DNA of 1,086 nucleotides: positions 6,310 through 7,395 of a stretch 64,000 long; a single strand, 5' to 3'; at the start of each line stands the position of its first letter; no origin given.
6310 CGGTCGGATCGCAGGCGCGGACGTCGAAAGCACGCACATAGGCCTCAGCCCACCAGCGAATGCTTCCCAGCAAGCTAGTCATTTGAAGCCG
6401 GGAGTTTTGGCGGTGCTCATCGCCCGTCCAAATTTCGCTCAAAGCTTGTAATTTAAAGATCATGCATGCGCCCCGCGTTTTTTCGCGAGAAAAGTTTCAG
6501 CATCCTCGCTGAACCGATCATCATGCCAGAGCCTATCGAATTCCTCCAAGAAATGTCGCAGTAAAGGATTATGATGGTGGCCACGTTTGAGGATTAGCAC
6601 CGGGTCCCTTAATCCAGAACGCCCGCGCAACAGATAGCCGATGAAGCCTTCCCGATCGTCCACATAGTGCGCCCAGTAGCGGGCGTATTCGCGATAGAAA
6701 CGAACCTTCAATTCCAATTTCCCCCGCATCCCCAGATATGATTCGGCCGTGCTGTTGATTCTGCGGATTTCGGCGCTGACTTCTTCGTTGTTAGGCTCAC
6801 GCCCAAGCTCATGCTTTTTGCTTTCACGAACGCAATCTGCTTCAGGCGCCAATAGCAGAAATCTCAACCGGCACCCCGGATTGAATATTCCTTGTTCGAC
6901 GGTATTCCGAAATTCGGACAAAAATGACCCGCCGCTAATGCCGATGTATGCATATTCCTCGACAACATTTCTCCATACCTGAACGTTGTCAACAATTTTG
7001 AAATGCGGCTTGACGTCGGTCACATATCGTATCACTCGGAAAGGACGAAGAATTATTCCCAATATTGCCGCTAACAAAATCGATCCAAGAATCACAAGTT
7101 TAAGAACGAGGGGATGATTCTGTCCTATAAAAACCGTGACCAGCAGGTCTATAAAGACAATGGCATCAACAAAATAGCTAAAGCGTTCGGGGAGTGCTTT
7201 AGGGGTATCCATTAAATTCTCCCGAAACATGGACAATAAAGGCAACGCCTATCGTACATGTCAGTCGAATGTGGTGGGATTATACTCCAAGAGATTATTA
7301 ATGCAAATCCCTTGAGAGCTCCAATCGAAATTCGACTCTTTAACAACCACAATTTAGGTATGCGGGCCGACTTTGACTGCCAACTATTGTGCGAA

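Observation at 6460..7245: Uncharacterised two-TM membrane protein translationally coupled to a cyclase-dead type III CRISPR effector operon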

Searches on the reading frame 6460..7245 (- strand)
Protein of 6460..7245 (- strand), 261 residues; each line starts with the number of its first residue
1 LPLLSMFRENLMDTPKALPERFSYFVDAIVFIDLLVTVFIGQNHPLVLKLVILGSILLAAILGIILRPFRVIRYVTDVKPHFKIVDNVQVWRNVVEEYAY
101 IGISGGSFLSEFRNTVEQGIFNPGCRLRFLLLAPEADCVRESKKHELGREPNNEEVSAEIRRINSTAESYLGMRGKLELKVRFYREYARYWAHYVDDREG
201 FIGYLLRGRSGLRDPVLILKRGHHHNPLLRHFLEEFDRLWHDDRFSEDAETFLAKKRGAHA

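Call 5: search_protein_families(library=pfam, proteins=[window:6460-7245:-], max_evalue=0.1)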
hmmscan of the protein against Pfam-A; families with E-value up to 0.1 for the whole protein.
window:6460-7245:- (261 aa): 1 family
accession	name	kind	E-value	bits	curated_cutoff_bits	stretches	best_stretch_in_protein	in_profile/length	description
PF19319.4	DUF5919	-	4.5e-08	33.5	23.5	1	120-244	23-158/161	Domain of unknown function (DUF5919)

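Call 6: search_protein_families(library=padloc, proteins=[window:6460-7245:-], max_evalue=0.1)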
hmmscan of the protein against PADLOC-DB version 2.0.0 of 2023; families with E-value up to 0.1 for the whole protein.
window:6460-7245:- (261 aa): 0 families

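Call 7: search_protein_families(library=ncbifam, proteins=[window:6460-7245:-], max_evalue=0.1)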
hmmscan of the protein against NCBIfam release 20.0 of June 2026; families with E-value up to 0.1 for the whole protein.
window:6460-7245:- (261 aa): 0 families

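Call 8: find_homologous_proteins(query=window:6460-7212:-, max_evalue=0.001)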
Query window:6460-7212:- (250 aa): 2 proteins with E <= 0.001 among 1308 candidates.
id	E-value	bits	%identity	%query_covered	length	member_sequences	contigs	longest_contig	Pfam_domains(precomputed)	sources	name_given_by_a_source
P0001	1.0e-165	567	100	100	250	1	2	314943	PF19319.5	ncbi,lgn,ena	-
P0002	5.6e-64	234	48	97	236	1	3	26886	PF19319.5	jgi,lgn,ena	-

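Call 10: find_encoding_contigs(protein=P0002, flank=10000, max_places=6)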
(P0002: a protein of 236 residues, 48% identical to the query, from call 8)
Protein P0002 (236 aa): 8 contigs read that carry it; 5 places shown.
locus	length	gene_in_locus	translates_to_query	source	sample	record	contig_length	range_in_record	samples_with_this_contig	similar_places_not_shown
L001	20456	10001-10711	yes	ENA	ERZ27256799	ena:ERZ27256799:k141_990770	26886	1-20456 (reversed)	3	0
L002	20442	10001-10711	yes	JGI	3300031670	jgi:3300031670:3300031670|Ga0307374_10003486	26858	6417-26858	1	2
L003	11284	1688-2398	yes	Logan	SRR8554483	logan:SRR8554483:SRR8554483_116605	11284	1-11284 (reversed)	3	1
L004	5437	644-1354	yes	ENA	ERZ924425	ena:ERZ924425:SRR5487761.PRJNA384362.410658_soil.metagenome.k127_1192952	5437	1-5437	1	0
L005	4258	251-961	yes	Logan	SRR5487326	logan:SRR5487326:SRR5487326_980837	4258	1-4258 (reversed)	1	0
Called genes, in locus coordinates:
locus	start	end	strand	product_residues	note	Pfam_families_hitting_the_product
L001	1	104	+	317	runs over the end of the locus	-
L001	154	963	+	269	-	-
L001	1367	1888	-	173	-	PF03572:Peptidase_S41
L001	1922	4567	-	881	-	PF12770:CHAT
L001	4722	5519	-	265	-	PF01048:PNP_UDP_1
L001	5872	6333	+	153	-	PF19556:PRTRC_E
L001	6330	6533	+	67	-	PF14454:Prok_Ub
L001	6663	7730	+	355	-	-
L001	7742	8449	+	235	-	PF14460:Prok-E2_D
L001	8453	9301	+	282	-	PF00899:ThiF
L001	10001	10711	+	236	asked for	PF19319:DUF5919 (weak)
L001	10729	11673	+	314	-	PF03787:RAMPs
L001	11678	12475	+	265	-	PF03787:RAMPs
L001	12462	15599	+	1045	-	-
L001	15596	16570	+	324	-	PF03787:RAMPs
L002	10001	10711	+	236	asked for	PF19319:DUF5919 (weak)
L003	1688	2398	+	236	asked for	PF19319:DUF5919 (weak)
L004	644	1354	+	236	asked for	PF19319:DUF5919 (weak)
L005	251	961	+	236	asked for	PF19319:DUF5919 (weak)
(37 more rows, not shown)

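Call 11: find_encoding_contigs(protein=P0001, flank=10000, max_places=4)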
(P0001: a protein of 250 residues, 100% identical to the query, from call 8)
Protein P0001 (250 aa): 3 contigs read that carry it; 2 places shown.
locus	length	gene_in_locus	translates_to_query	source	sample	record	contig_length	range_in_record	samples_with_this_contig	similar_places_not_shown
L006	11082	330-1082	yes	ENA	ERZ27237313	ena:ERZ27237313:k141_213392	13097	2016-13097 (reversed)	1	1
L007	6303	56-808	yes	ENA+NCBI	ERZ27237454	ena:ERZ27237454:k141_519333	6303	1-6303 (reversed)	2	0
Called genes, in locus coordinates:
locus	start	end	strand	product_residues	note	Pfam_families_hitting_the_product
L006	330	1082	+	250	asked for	PF19319:DUF5919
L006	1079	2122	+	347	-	PF03787:RAMPs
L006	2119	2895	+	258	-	PF03787:RAMPs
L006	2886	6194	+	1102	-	-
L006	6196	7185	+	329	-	PF03787:RAMPs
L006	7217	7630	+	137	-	-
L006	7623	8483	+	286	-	-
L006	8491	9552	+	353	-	PF27225:AF_1859_N, PF10040:CRISPR_Cas6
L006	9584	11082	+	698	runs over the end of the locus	PF00078:RVT_1, PF01867:Cas_Cas1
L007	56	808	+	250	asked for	PF19319:DUF5919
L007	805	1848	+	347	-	PF03787:RAMPs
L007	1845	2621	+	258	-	PF03787:RAMPs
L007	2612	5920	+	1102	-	-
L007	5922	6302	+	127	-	?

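Call 18: search_protein_representatives(protein=window:6460-7212:-)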
Query: 250 residues. Proteins with E-value up to 0.001 (for the whole library): 85; up to 1e-10: 31; up to 1e-30: 7. The best 85 are listed.
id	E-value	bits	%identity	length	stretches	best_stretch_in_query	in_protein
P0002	1.8e-64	233.8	49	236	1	8-242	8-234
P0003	5.9e-50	186.3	41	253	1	9-230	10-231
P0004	1.9e-43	164.9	41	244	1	11-230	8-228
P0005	1.7e-41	158.5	41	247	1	11-231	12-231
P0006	9.4e-39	149.5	37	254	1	12-233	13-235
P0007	1.0e-37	146.2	38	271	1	9-248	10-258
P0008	2.9e-36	141.4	38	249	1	7-231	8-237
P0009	3.8e-30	121.3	37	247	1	18-230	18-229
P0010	9.4e-28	113.5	37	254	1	41-247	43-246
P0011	8.5e-26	107.1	37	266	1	36-231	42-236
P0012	1.7e-18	83.2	29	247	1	18-231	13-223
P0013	9.5e-18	80.7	32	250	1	27-245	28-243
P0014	1.1e-16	77.3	29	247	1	45-229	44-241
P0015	1.4e-16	76.9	29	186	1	71-232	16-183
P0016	2.4e-16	76.2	32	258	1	36-232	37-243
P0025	3.1e-12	62.7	26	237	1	68-231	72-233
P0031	2.7e-11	59.6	31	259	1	41-229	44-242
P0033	1.5e-10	57.2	29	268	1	33-236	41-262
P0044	1.1e-08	51.0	30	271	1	82-230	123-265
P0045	1.2e-08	50.9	24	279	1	59-230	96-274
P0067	2.0e-05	40.4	24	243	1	2-229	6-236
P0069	3.2e-05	39.7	31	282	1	90-231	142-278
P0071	4.9e-05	39.1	25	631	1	68-234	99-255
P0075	2.3e-04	36.9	38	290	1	110-229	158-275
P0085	7.0e-04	35.3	30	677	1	95-231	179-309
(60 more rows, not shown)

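Call 23: find_related_loci(query=A2, collection=genome_contigs, flank=10000)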
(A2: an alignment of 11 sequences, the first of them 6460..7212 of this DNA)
Query A2 (250 aa) in genome_contigs; peptide patterns used: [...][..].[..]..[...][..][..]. (x = any residue, [..] = any of these).
44 stretches matched a pattern; 5 encode a relative of the query (tblastn E <= 1e-3); 5 distinct loci.
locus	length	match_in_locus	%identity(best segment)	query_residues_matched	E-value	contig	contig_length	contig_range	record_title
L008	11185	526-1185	38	11-231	4e-40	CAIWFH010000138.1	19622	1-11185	MAG: uncultured Acidobacteriaceae bacterium isolate AM-2014_bin-1001 genome assembly, contig: bin-1001:138/215, whole ge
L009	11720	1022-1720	38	11-247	7e-40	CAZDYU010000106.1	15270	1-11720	MAG TPA_asm: uncultured Terracidiphilus sp. isolate binchicken_co3_239 genome assembly, contig: NODE_12607_length_15270_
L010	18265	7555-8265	40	9-240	1e-51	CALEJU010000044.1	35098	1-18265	MAG TPA_asm: uncultured Acidobacteria bacterium isolate SRR5457059_bin.24_CONCOCT_v1.1_MAG genome assembly, contig: ERZ7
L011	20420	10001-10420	30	101-237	5e-9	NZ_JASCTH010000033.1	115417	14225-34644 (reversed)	Actinoplanes sandaracinus strain NEAU-A12 Scaffold33, whole genome shotgun sequence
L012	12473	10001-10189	35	167-240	1e-4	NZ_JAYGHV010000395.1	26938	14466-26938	Spirulina sp. 06S082 NODE_172_length_26938_cov_3.860990, whole genome shotgun sequence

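Call 25: find_homologous_proteins(query=A1, max_evalue=0.001)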
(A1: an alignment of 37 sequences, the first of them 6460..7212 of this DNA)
Query A1 (37 sequences) (250 aa, profile of the alignment): 4 proteins with E <= 0.001 among 8000 candidates.
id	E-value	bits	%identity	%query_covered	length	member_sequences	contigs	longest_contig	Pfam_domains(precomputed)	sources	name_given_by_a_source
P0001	2.4e-67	245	100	100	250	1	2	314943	PF19319.5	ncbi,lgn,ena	-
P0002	8.5e-66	240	48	97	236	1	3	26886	PF19319.5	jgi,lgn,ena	-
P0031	6.3e-62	227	28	86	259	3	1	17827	-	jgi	-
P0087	2.2e-9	55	27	58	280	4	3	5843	-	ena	-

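Call 26: find_encoding_contigs(protein=P0031, flank=10000, max_places=3)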
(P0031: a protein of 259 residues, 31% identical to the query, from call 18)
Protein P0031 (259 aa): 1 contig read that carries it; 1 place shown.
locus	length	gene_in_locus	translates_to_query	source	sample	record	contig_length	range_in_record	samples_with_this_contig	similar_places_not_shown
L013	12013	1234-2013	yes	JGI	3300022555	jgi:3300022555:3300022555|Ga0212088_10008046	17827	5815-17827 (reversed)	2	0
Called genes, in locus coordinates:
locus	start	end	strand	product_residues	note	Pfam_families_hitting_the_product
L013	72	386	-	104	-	-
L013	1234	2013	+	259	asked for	-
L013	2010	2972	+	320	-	PF03787:RAMPs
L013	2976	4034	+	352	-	PF03787:RAMPs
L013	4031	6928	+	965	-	-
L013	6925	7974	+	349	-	PF03787:RAMPs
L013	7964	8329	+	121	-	-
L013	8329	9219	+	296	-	-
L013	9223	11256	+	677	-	PF00078:RVT_1, PF01867:Cas_Cas1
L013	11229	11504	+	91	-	PF09827:CRISPR_Cas2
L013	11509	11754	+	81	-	-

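Call 27: find_encoding_contigs(protein=P0012, flank=10000, max_places=3)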
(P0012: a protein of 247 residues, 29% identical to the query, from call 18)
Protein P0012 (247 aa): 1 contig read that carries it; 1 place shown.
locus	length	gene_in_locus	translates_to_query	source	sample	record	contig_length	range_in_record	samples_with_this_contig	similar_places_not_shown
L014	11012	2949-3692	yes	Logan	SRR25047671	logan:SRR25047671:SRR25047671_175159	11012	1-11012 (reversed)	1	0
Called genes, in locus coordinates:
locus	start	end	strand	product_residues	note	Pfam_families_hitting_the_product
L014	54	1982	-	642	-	PF00078:RVT_1, PF01867:Cas_Cas1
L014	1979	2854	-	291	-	PF27225:AF_1859_N, PF10040:CRISPR_Cas6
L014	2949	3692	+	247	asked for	-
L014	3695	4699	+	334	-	PF03787:RAMPs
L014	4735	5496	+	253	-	PF03787:RAMPs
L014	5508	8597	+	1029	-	-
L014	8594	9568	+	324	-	PF03787:RAMPs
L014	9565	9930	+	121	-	-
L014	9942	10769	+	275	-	-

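Call 28: find_encoding_contigs(protein=P0014, flank=10000, max_places=2)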
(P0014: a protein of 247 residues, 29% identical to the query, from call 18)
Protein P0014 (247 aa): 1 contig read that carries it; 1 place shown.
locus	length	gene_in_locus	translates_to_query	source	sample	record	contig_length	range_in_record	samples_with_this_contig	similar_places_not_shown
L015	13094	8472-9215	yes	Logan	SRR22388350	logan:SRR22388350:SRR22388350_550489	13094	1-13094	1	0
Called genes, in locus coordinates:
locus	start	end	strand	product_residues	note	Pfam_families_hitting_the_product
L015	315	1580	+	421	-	PF03787:RAMPs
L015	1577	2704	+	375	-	PF03787:RAMPs (weak)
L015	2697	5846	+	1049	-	-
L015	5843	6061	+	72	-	-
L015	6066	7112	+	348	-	PF03787:RAMPs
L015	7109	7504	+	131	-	-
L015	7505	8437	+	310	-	PF03787:RAMPs (weak)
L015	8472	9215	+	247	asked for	-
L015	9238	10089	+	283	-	PF19308:CRISPR_Cas6_N (weak), PF10040:CRISPR_Cas6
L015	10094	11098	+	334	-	PF01867:Cas_Cas1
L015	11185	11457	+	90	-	PF09827:CRISPR_Cas2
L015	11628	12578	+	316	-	PF00078:RVT_1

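Call 29: find_encoding_contigs(protein=P0025, flank=10000, max_places=2)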
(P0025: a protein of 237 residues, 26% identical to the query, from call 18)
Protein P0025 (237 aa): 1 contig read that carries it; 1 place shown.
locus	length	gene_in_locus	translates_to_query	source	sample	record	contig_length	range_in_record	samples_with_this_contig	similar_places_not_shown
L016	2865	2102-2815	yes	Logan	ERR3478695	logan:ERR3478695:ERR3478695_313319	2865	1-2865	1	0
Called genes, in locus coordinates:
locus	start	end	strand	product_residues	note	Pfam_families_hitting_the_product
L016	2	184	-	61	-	?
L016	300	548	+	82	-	-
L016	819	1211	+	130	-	-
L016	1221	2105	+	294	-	-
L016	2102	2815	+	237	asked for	-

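Call 30: find_encoding_contigs(protein=P0033, flank=10000, max_places=2)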
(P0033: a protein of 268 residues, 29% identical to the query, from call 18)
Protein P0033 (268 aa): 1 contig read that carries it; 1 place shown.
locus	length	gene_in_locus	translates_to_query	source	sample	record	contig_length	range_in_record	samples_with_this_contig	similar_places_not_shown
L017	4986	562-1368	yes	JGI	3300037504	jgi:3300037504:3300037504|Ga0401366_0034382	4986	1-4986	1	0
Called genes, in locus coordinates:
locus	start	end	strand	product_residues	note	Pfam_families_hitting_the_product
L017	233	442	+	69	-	-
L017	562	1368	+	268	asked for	-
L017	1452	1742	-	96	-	-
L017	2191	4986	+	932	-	?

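Call 31: find_encoding_contigs(protein=P0045, flank=10000, max_places=2)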
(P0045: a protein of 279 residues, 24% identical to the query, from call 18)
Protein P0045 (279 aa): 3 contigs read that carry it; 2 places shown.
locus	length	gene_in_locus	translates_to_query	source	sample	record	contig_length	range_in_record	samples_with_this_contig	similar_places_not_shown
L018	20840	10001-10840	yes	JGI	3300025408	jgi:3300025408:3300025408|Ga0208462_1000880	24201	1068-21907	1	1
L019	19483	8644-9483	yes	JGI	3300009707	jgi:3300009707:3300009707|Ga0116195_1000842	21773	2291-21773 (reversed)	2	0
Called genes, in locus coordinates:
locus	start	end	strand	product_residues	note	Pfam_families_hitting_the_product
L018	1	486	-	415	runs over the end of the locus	PF01555:N6_N4_Mtase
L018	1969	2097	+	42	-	-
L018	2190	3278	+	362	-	PF03787:RAMPs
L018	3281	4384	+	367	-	PF03787:RAMPs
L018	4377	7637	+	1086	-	-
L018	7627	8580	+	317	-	PF03787:RAMPs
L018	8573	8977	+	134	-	-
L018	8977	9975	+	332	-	-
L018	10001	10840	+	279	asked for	-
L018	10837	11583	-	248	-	PF21350:Cas6_I-A, PF01881:Cas_Cas6_C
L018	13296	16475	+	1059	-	PF00082:Peptidase_S8, PF02225:PA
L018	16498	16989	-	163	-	PF00583:Acetyltransf_1, PF13673:Acetyltransf_10, PF13508:Acetyltransf_7, PF08445:FR47 (weak)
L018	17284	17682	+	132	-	PF11070:DUF2871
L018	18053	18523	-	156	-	PF20797:HepT-like_2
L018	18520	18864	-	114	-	PF18765:Polbeta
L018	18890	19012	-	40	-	-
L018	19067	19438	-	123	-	-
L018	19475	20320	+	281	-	PF00850:Hist_deacetyl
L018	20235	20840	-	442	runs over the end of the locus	-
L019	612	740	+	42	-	-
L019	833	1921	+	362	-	PF03787:RAMPs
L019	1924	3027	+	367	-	PF03787:RAMPs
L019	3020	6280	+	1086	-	-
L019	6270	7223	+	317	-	PF03787:RAMPs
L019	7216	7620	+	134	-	-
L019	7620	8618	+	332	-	-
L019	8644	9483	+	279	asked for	-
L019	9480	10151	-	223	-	PF01881:Cas_Cas6_C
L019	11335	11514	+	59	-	-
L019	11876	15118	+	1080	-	PF00082:Peptidase_S8, PF02225:PA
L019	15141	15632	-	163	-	PF00583:Acetyltransf_1, PF13673:Acetyltransf_10, PF13508:Acetyltransf_7, PF08445:FR47 (weak)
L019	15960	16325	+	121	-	PF11070:DUF2871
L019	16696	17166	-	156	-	PF20797:HepT-like_2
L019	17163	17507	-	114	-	PF18765:Polbeta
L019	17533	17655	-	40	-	-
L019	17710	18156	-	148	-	-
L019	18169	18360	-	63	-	-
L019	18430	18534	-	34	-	-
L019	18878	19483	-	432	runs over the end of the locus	-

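Call 32: find_encoding_contigs(protein=P0071, flank=10000, max_places=2)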
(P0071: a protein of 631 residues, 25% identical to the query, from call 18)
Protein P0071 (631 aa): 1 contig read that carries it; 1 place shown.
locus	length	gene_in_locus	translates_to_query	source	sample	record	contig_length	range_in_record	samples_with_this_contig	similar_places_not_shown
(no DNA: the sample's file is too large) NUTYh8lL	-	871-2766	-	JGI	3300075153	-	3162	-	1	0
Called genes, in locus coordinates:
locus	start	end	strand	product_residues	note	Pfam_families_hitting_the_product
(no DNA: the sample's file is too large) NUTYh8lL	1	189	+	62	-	?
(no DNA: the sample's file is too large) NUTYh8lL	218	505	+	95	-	-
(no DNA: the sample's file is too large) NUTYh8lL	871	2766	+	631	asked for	-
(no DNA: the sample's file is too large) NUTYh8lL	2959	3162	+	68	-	?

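Call 33: find_encoding_contigs(protein=P0067, flank=10000, max_places=2)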
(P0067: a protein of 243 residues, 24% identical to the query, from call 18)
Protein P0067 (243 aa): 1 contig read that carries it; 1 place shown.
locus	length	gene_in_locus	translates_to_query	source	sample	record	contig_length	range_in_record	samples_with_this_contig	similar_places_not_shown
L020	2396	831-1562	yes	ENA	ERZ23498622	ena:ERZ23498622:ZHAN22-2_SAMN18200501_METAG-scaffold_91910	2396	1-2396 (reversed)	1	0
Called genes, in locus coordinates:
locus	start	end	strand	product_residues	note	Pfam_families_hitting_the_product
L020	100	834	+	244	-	PF00702:Hydrolase, PF13419:HAD_2, PF13242:Hydrolase_like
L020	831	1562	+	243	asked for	-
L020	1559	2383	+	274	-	PF11969:DcpS_C, PF01230:HIT, PF25084:LbH_EIF2B (faint), PF00132:Hexapep, PF14602:Hexapep_2 (weak), PF25087:GMPPB_C (faint)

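Call 40: search_dna_similar(query=P0014, collection=plasmids, mode=protein, max_evalue=0.001, max_rows=30)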
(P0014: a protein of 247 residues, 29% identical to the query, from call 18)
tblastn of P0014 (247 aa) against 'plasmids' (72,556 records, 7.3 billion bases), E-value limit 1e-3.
No match.

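Call 41: search_dna_similar(query=window:6460-7212:-, collection=plasmids, mode=protein, max_evalue=0.001, max_rows=30)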
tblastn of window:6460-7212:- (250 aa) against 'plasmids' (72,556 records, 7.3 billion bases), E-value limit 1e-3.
No match.

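Call 43: predict_structure(alignment_id=A1)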
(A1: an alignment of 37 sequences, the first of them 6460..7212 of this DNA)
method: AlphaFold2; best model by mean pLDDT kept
length: 250 residues; sequences in the alignment: 37
mean_pLDDT: 92.1   pTM: 0.82
mean pLDDT of the five models: 92.1, 91.4, 90.8, 90.6, 90.2
residues with pLDDT >= 90: 182; 70-90: 60; 50-70: 5; < 50: 3
segments of 3 or more residues with pLDDT < 50: 1-3
pLDDT, mean of each block of 10 residues (from residue 1): 57 81 78 80 90 86 94 96 98 97 97 97 98 97 98 98 94 97 98 95 95 92 98 98 94
secondary structure, 60 per line:
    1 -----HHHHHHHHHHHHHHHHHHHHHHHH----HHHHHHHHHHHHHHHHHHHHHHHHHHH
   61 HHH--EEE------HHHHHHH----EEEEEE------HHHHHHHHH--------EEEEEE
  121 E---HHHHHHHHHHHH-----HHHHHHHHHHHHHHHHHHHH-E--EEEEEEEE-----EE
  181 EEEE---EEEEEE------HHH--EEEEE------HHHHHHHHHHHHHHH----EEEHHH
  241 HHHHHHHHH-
elements in order: H6-29 H34-63 E66-68 H75-81 E86-91 H98-106 E115-121 H125-136 H142-161 E166-173 E179-184 E188-193 E205-209 H216-230 E235-237 H238-249
